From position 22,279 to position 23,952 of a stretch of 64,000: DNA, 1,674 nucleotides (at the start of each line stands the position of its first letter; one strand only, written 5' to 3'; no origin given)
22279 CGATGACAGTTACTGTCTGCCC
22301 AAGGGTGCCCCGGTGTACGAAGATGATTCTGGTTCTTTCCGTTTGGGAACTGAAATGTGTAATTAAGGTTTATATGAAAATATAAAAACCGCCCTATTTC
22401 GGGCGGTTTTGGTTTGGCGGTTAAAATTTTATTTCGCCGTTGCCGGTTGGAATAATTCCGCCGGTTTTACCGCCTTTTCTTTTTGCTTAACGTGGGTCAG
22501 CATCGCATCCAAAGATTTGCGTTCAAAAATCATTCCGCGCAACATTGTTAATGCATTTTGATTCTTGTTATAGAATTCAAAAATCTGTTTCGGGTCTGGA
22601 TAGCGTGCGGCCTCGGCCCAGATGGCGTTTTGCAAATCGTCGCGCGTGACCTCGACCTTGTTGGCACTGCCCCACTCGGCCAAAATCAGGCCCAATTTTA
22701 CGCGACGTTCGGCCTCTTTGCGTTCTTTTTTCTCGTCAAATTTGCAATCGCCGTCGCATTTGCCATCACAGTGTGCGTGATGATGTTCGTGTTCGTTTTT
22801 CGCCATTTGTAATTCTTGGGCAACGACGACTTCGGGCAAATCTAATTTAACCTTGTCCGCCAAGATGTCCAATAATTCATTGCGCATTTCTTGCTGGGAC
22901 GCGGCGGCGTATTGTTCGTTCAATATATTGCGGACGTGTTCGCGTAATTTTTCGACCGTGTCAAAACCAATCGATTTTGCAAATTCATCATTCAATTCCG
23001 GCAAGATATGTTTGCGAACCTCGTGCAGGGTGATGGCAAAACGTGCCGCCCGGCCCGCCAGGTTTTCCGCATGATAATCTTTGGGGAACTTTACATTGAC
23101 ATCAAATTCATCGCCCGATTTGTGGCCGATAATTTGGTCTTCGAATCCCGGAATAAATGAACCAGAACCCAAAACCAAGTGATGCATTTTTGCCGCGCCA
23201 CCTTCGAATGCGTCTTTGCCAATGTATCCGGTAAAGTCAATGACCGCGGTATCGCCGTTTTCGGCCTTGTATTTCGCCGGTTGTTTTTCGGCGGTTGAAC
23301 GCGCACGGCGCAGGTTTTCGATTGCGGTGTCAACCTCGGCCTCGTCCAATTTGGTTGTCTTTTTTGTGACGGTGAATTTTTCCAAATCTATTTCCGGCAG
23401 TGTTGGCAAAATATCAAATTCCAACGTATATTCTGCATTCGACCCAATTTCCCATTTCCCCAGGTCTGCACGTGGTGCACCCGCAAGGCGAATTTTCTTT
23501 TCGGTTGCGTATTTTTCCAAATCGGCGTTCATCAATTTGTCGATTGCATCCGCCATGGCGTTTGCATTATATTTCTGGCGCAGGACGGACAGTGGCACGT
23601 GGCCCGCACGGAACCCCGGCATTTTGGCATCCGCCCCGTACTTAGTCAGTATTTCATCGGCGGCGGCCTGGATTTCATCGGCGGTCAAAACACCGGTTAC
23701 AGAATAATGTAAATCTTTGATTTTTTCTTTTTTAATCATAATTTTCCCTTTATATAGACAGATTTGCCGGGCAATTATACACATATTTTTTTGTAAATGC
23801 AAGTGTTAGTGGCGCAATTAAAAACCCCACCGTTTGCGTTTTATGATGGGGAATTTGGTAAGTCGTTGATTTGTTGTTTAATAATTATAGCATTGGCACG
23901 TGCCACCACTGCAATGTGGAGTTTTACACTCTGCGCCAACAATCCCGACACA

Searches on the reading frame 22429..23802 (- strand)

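Call 22: search_protein_families(library=pfam, proteins=[window:22429-23802:-], max_evalue=0.001)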
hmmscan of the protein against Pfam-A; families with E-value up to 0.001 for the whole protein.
window:22429-23802:- (457 aa): 3 families
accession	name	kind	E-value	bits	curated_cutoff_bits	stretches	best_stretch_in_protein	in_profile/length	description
PF05697.18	Trigger_N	-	6.5e-29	101.5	22.2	1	23-164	3-144/144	Bacterial trigger factor protein (TF)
PF05698.19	Trigger_C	-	5.7e-27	95.2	22.7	1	282-435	1-161/162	Bacterial trigger factor protein (TF) C-terminus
PF00254.34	FKBP_C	-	3.2e-14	53.5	21.1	1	179-259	4-93/94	FKBP-type peptidyl-prolyl cis-trans isomerase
